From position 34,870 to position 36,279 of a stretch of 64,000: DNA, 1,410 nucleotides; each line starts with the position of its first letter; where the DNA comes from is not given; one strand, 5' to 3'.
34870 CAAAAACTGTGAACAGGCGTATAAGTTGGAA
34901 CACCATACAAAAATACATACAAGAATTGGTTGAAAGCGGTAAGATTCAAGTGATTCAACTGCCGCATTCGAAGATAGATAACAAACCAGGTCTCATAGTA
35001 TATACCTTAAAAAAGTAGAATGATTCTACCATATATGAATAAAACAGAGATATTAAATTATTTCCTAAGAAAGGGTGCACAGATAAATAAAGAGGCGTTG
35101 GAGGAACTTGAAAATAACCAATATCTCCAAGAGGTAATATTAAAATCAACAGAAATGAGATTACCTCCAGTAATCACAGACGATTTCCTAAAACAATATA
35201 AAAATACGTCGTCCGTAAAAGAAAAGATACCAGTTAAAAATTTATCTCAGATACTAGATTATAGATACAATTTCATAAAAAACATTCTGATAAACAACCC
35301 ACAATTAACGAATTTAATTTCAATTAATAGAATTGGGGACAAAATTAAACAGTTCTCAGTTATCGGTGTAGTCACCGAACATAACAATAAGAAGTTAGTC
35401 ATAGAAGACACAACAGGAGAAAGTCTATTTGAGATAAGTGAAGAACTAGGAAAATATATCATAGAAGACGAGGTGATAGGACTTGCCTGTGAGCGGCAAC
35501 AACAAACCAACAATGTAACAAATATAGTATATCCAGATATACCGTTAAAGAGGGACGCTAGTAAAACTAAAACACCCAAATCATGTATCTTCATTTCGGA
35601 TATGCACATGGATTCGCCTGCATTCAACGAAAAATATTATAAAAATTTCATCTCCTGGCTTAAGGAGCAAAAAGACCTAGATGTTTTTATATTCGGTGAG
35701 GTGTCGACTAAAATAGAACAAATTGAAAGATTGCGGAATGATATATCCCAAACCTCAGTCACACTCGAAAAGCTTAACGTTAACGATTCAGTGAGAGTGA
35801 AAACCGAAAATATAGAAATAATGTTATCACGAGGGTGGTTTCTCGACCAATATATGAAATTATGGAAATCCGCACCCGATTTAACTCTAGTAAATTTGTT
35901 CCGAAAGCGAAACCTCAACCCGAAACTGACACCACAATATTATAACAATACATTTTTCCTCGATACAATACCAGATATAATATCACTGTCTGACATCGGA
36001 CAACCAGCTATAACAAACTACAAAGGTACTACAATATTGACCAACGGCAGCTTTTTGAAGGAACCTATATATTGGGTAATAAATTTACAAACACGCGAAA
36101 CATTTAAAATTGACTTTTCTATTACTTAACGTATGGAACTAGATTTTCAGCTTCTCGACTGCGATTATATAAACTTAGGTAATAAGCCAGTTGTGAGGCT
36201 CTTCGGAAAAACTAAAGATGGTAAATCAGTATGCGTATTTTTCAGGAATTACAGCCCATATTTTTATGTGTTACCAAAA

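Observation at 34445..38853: Family-B DNA polymerase translationally coupled to a degenerate DP1/B-subunit-like protein, with a C-terminal zinc finger on the polymerase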

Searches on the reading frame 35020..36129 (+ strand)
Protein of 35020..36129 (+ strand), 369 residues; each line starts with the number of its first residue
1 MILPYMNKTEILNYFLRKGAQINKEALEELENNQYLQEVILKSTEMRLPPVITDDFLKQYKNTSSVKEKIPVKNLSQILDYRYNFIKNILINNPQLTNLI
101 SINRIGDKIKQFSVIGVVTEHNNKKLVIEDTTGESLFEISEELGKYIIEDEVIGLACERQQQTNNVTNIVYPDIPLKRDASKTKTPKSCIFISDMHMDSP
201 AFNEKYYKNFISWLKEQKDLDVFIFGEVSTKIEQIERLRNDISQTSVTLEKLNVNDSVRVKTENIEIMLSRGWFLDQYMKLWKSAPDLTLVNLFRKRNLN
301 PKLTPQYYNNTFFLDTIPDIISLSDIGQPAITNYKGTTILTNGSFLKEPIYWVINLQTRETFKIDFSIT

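Call 3: search_protein_families(library=pfam, proteins=[window:35020-36129:+], max_evalue=1)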
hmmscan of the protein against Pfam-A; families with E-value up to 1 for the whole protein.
window:35020-36129:+ (369 aa): 1 family
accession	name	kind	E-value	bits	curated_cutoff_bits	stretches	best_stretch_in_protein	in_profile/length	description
PF16886.11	ATP-synt_ab_Xtn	-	0.022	14.9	25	1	104-162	17-76/88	ATPsynthase alpha/beta subunit barrel-sandwich domain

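Call 4: search_protein_families(library=ncbifam, proteins=[window:35020-36129:+], max_evalue=1)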
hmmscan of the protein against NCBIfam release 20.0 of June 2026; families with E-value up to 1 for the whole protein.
window:35020-36129:+ (369 aa): 6 families
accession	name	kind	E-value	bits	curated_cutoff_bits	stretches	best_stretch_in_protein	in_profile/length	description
NF003118.0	PRK04036.1-3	equivalog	1.1e-29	103.8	445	3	62-219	87-258/481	DNA-directed DNA polymerase II small subunit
NF003120.0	PRK04036.1-5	equivalog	3.8e-21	75.2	671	1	72-219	159-318/547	DNA-directed DNA polymerase II small subunit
NF003117.0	PRK04036.1-2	equivalog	5.4e-09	34.9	993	1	60-216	242-411/650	DNA-directed DNA polymerase II small subunit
NF003116.0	PRK04036.1-1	equivalog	0.00013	20.8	425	1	146-218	232-306/530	DNA-directed DNA polymerase II small subunit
TIGR03729.1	acc_ester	subfamily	0.0033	16.9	148.25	1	191-278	4-95/239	putative phosphoesterase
NF004963.0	PRK06309.1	equivalog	0.0076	15.9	245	1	137-215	6-78/232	DNA polymerase III subunit epsilon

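Call 6: search_solved_structures(query=window:35020-36129:+, max_evalue=10, show_alignments=3)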
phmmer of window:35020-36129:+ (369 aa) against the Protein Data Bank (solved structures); distinct sequences matched with E-value up to 10: 7.
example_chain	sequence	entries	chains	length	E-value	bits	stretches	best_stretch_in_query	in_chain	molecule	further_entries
6hmf_A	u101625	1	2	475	5e-08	35.9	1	60-215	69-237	DNA polymerase II small subunit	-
5ihe_A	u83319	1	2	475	5e-08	35.9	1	60-215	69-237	DNA polymerase II small subunit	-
6t8h_A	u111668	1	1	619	9.6e-08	35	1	60-215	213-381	DNA polymerase II small subunit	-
8ppt_A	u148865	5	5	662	1.2e-07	34.7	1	60-215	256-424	DNA polymerase II small subunit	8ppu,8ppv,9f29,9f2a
6hms_A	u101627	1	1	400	4.7e-07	32.7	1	77-215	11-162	DNA polymerase II small subunit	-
6knb_A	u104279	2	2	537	6.5e-05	25.7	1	59-216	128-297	DNA polymerase II small subunit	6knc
7eko_N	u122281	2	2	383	0.45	13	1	7-97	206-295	ATP-dependent Clp protease proteolytic subunit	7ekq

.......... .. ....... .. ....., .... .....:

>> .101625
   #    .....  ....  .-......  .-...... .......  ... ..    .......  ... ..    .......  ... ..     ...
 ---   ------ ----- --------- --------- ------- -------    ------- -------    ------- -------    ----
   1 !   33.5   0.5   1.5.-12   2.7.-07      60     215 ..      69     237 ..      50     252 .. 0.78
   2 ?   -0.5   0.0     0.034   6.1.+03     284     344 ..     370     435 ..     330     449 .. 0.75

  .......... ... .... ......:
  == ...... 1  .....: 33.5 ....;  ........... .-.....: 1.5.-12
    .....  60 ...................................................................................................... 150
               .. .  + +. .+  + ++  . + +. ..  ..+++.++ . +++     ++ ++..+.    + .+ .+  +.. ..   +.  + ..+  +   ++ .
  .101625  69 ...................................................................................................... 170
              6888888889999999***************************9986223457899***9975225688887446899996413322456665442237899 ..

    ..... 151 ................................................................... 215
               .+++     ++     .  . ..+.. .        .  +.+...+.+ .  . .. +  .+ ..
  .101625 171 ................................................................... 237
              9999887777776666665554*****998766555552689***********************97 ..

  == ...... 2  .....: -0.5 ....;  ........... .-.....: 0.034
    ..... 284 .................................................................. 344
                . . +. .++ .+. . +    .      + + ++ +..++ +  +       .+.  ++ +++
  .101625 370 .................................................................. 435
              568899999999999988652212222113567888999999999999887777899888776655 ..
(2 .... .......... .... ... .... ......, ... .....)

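Call 9: find_homologous_proteins(query=window:35020-36129:+)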
Query window:35020-36129:+ (369 aa): 53 proteins with E <= 0.001 among 2834 candidates.
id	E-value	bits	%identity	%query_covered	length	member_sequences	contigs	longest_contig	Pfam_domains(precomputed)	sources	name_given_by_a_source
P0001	7.0e-235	797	100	99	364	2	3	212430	-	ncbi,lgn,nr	ncbi:MAG: hypothetical protein HYW23_03585 [Candidatus Aenigmarchaeota archaeon]|nr:hypothetical pro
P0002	1.2e-111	392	51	98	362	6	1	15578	-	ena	-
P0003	1.7e-111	391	52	98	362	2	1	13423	-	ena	-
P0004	7.0e-111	389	51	98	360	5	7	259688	-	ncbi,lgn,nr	ncbi:MAG: hypothetical protein QW818_02860 [Candidatus Aenigmatarchaeota archaeon]|nr:hypothetical p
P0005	7.1e-110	386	50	98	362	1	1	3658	-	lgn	-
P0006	1.9e-109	384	49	98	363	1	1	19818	-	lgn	-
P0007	3.0e-109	384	50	98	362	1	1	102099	-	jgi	-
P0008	3.5e-109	383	51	98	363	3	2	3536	-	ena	-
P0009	4.0e-108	380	49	98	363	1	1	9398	-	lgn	-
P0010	7.4e-108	379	52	98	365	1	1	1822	-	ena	-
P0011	1.0e-107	379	50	98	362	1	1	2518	-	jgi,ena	-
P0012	1.3e-107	378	51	98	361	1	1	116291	-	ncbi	-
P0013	2.8e-107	377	49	98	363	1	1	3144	-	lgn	-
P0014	9.2e-103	362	50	98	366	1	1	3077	-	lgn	-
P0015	1.2e-100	355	48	98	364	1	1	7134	-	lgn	-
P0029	6.9e-69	251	40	98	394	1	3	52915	PF04042.22,PF12850.13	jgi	jgi:DNA polymerase II small subunit/DNA polymerase delta subunit B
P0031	3.0e-58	216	35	98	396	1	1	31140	PF04042.22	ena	-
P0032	8.1e-58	215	35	98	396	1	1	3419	PF04042.22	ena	-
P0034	9.1e-56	208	34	96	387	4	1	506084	PF12850.13,PF00149.34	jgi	jgi:DNA polymerase II small subunit/DNA polymerase delta subunit B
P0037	1.9e-31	128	31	97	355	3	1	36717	-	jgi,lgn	-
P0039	3.1e-17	81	37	46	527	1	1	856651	PF04042.22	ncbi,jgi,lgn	ncbi:MAG: hypothetical protein WC781_03185 [Candidatus Pacearchaeota archaeon]|jgi:DNA polymerase II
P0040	3.6e-17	81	40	43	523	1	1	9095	PF04042.22,PF00149.34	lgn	-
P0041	1.5e-15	76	30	58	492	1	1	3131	PF04042.22,PF00149.34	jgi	-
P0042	8.3e-14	70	34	41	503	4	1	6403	PF04042.22,PF00149.34,PF01336.32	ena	-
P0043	8.0e-13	67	34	36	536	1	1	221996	PF04042.22,PF00149.34,PF01336.32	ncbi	-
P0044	8.3e-13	67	36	47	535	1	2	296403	PF04042.22,PF00149.34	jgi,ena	jgi:DNA polymerase II small subunit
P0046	1.5e-12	66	31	44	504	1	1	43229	PF04042.22,PF00149.34,PF01336.32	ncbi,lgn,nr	ncbi:metallophosphoesterase [Candidatus Woesearchaeota archaeon]|nr:metallophosphoesterase [Candidat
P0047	3.7e-12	64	25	97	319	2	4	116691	-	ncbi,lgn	ncbi:MAG: hypothetical protein QW641_00305 [Candidatus Aenigmatarchaeota archaeon]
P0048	7.3e-12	63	32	43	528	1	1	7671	PF04042.22,PF00149.34,PF01336.32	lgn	-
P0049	1.5e-11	62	23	81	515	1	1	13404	PF04042.22,PF00149.34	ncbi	ncbi:metallophosphoesterase [Nanoarchaeota archaeon]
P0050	2.0e-11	62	30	56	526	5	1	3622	PF04042.22,PF00149.34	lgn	-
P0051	2.6e-11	62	32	41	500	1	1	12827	PF04042.22,PF00149.34,PF01336.32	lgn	-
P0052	3.3e-10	58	32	50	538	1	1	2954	PF04042.22,PF00149.34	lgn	-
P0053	1.4e-8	53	23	78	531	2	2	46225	PF04042.22,PF00149.34,PF01336.32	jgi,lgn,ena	jgi:DNA polymerase II small subunit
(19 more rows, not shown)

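Call 12: find_encoding_contigs(protein=P0001, flank=10000, max_places=3)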
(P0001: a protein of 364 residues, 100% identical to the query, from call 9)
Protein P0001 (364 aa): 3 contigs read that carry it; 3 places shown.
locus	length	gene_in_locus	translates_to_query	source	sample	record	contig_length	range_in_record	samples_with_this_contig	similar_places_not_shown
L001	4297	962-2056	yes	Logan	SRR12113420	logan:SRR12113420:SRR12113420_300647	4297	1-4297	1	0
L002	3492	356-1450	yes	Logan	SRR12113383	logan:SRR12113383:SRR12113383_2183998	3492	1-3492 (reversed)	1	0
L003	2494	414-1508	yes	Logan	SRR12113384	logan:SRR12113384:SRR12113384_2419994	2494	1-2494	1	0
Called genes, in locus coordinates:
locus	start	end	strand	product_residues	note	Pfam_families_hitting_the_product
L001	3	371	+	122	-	?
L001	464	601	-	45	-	-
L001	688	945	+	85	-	-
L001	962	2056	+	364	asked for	-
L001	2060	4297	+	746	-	?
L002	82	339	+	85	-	-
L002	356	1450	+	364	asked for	-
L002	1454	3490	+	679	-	?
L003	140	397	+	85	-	-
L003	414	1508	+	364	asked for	-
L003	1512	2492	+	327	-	?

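Call 17: find_related_loci(query=A2, collection=genome_contigs, flank=8000)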
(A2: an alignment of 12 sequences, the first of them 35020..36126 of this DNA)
Query A2 (369 aa) in genome_contigs; peptide patterns used: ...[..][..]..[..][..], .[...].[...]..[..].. (x = any residue, [..] = any of these).
110 stretches matched a pattern; 9 encode a relative of the query (tblastn E <= 1e-3); 9 distinct loci.
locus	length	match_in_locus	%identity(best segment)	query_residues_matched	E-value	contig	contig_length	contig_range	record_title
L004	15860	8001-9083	51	5-367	3e-120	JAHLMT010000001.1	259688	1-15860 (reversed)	MAG: Candidatus Aenigmatarchaeota archaeon isolate QQ_2_bin_128 NODE_1_length_259688_cov_15.1845, whole genome shotgun s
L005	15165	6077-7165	48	6-367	5e-106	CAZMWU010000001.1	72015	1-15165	MAG TPA_asm: uncultured archaeon isolate binchicken_co38_184 genome assembly, contig: NODE_922_length_72015_cov_7.087785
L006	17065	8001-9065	45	6-367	3e-99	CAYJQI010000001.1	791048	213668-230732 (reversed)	MAG TPA_asm: uncultured archaeon isolate ERP125453_co1_263 genome assembly, contig: NODE_1_length_791048_cov_12.409087,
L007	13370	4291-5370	43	3-369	3e-92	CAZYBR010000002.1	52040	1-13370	MAG TPA_asm: uncultured archaeon isolate binchicken_co134_899 genome assembly, contig: NODE_1409_length_52040_cov_7.2502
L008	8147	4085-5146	42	5-367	1e-90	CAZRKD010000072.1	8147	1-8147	MAG TPA_asm: uncultured bacterium isolate binchicken_co21_456 genome assembly, contig: NODE_8627_length_8147_cov_6.56104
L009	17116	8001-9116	40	6-367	4e-89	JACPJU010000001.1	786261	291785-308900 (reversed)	MAG: Candidatus Aenigmatarchaeota archaeon isolate NC_groundwater_476_Ag_S-0.1um_40_17 S35_SO-1_scaffold_95073, whole ge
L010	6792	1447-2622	36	1-367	4e-71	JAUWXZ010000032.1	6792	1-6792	MAG: Candidatus Aenigmatarchaeota archaeon isolate CSMAG_2697 CSMAG_2697_k141_3022200_length_6792_cov_8.0000, whole geno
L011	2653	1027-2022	33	6-366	3e-53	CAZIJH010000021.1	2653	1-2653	MAG TPA_asm: uncultured archaeon isolate SRP269290_co3_888 genome assembly, contig: NODE_66891_length_2653_cov_5.128176,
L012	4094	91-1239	32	5-365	4e-51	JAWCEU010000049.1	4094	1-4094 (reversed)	MAG: Candidatus Aenigmatarchaeota archaeon isolate JZ-1_202007_bins_103 JZ-1_202007_bins_103_scaffold_49, whole genome s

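Call 35: predict_structure(alignment_id=A3)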
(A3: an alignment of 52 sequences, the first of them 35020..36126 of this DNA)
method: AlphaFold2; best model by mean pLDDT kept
length: 369 residues; sequences in the alignment: 52
mean_pLDDT: 91.7   pTM: 0.78
mean pLDDT of the five models: 91.7, 91.1, 90.5, 90.0, 89.9
residues with pLDDT >= 90: 294; 70-90: 58; 50-70: 13; < 50: 4
segments of 3 or more residues with pLDDT < 50: 64-66
pLDDT, mean of each block of 10 residues (from residue 1): 81 94 95 85 77 88 56 83 97 97 95 98 96 98 96 98 97 94 96 95 96 95 94 93 82 82 96 95 96 97 84 96 95 97 94 97 92
secondary structure, 60 per line:
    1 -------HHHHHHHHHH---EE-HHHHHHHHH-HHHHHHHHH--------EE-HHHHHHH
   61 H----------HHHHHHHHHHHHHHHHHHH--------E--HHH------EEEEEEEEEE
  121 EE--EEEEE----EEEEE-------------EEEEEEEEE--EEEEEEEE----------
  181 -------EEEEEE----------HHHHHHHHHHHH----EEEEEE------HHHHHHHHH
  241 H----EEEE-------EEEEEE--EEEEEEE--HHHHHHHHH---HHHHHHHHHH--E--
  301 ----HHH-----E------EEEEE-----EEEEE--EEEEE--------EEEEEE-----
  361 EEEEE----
elements in order: H8-17 H24-32 H34-42 H54-61 H72-90 E111-122 E125-129 E134-138 E152-160 E163-170 E188-193 H204-215 E220-225 H232-241 E246-249 E257-262 E265-271 H274-282 H286-295 E320-324 E330-334 E337-341 E350-355 E361-365

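Call 39: fold_search(model_id=the predicted structure, library=pdb)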
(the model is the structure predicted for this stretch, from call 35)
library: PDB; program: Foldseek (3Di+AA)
matches with E <= 10: 1381; with E <= 0.001: 123
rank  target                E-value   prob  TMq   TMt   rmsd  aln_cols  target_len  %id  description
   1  9f2a_A                3.6e-21  1.00  0.69  0.58   3.6       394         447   16  Pyrococcus abyssi PolD in complex with Rpa2 winged-helix domain class 2 (composite map) (released 2024-12-04)
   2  6hmf_B                7.8e-21  1.00  0.69  0.59   3.6       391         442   16  D-family DNA polymerase - DP1 subunit (3'-5' proof-reading exonuclease) H451 proof-reading deficient variant (released 2019-01-30)
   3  5ihe_A                8.3e-21  1.00  0.68  0.58   4.3       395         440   17  D-family DNA polymerase - DP1 subunit (3'-5' proof-reading exonuclease) (released 2016-08-31)
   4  9f29_A                8.8e-21  1.00  0.70  0.58   3.5       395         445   17  Pyrococcus abyssi PolD in complex with Rpa2 winged-helix domain class 1 (composite map) (released 2024-12-04)
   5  6hmf_A                1.2e-20  1.00  0.68  0.58   4.3       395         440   17  D-family DNA polymerase - DP1 subunit (3'-5' proof-reading exonuclease) H451 proof-reading deficient variant (released 2019-01-30)
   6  8ppt_A                1.2e-20  1.00  0.68  0.57   4.3       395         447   16  Pyrococcus abyssi DNA polymerase D (PolD) in its editing mode bound to a primer/template substrate containing a mismat (released 2023-12-20)
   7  5ihe_B                3.9e-20  1.00  0.69  0.58   3.7       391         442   16  D-family DNA polymerase - DP1 subunit (3'-5' proof-reading exonuclease) (released 2016-08-31)
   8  6t8h_A                4.2e-20  1.00  0.69  0.62   3.5       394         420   16  Cryo-EM structure of the DNA-bound PolD-PCNA processive complex from P. abyssi (released 2020-03-04)
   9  6hms_A                9.1e-20  1.00  0.69  0.64   3.9       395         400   17  Cryo-EM map of DNA polymerase D from Pyrococcus abyssi in complex with DNA (released 2019-01-30)
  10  7pfo_A                1.0e-16  1.00  0.61  0.44  15.5       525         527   13  Core human replisome (released 2021-11-10)
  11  3e0j_E                2.3e-16  1.00  0.61  0.56   6.1       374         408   11  X-ray structure of the complex of regulatory subunits of human DNA polymerase delta (released 2008-12-16)
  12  3e0j_A                2.4e-16  1.00  0.61  0.55   6.2       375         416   11  X-ray structure of the complex of regulatory subunits of human DNA polymerase delta (released 2008-12-16)
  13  3e0j_C                1.0e-15  1.00  0.62  0.56   6.1       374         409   10  X-ray structure of the complex of regulatory subunits of human DNA polymerase delta (released 2008-12-16)
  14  6tny_B                1.9e-15  1.00  0.63  0.55   4.6       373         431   11  Processive human polymerase delta holoenzyme (released 2019-12-18)
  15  6knb_A                2.2e-15  1.00  0.65  0.54   8.3       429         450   15  PolD-PCNA-DNA (form A) (released 2020-08-05)
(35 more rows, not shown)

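Call 55: find_encoding_contigs(protein=P0034, flank=6000, max_places=1)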
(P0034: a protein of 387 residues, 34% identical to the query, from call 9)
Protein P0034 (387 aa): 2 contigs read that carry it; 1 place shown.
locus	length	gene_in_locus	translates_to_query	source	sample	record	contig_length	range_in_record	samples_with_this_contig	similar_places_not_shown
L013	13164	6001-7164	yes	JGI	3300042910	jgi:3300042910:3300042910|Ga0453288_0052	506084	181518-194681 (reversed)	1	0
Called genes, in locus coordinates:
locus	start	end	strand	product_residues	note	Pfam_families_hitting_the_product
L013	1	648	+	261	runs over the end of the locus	PF00814:TsaD, PF22521:HypF_C_2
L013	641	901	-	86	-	PF05239:PRC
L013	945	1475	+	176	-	PF02834:LigT_PEase, PF13563:2_5_RNA_ligase2 (weak), PF02834:LigT_PEase (weak)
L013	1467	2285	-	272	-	PF13662:Toprim_4, PF01751:Toprim (weak), PF13155:Toprim_2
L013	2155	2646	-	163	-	PF13662:Toprim_4, PF01751:Toprim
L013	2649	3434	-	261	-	PF00571:CBS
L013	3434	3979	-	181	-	PF00571:CBS, PF07282:Cas12f1-like_TNB (weak)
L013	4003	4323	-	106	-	PF01870:Hjc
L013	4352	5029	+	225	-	PF00149:Metallophos, PF12850:Metallophos_2, PF14582:Metallophos_3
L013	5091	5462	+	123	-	-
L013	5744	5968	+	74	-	-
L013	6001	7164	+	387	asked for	PF00149:Metallophos (weak), PF12850:Metallophos_2 (weak)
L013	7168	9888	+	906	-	PF03104:DNA_pol_B_exo1, PF00136:DNA_pol_B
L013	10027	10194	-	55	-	-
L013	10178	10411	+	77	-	PF01569:PAP2, PF14378:PAP2_3 (weak)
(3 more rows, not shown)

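Call 56: find_encoding_contigs(protein=P0037, flank=6000, max_places=1)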
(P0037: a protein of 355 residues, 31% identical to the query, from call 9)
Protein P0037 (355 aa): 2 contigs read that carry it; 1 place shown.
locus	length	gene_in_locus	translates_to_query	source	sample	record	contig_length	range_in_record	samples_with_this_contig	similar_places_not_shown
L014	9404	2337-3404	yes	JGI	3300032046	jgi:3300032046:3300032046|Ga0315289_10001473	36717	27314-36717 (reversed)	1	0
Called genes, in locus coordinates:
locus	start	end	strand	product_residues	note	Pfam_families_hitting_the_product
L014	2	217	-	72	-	?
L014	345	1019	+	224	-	PF00149:Metallophos, PF12850:Metallophos_2, PF14582:Metallophos_3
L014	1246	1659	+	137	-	-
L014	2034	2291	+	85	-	-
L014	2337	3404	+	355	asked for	-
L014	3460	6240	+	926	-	PF03104:DNA_pol_B_exo1, PF00136:DNA_pol_B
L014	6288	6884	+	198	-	PF02887:PK_C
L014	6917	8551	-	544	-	-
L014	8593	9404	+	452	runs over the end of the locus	PF01041:DegT_DnrJ_EryC1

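Call 57: find_encoding_contigs(protein=P0047, flank=6000, max_places=1)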
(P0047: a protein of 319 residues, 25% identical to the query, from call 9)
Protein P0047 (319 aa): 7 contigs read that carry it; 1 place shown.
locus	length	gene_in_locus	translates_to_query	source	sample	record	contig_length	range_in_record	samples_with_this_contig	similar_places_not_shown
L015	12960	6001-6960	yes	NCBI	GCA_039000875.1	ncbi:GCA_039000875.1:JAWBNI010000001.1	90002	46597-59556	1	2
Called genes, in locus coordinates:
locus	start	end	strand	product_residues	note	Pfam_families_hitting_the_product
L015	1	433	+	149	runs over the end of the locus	PF00327:Ribosomal_L30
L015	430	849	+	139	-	PF00293:NUDIX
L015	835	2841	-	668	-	PF00133:tRNA-synt_1 (weak), PF09334:tRNA-synt_1g, PF08264:Anticodon_1, PF19303:Anticodon_3, PF01588:tRNA_bind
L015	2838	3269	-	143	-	PF01936:NYN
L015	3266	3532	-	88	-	PF00708:Acylphosphatase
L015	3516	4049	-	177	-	PF00334:NDK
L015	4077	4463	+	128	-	-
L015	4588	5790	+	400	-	PF01941:AdoMet_Synthase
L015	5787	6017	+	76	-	PF14947:HTH_45 (faint), PF13412:HTH_24 (weak)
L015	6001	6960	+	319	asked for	-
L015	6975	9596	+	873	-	PF03104:DNA_pol_B_exo1, PF10108:DNA_pol_B_exo2, PF00136:DNA_pol_B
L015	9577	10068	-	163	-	PF00149:Metallophos (faint), PF12850:Metallophos_2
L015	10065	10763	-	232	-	PF01193:RNA_pol_L, PF01000:RNA_pol_A_bac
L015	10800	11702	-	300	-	-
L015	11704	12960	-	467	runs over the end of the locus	-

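Call 68: search_protein_families(library=pfam, alignment_id=A3, max_evalue=0.01)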
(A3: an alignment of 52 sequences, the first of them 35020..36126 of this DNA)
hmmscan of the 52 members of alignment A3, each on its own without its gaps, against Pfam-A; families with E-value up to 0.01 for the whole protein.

A. member 1, window:35020-36126:+ (369 aa): 0 families

B. families by the number of members that match (of 52 scanned): 7 families
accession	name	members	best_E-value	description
PF04042.21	DNA_pol_E_B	21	8.3e-14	DNA polymerase alpha/epsilon subunit B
PF00149.33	Metallophos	17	5.4e-15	Calcineurin-like phosphoesterase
PF12850.12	Metallophos_2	14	9e-09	Calcineurin-like phosphoesterase superfamily domain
PF01336.31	tRNA_anti-codon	10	6.7e-07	OB-fold nucleic acid binding domain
PF24676.1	DUF7656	3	6.7e-05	Domain of unknown function (DUF7656)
PF02760.21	HIN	1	0.00027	HIN-200/IF120x domain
PF23891.1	DUF7243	1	0.0072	Family of unknown function (DUF7243)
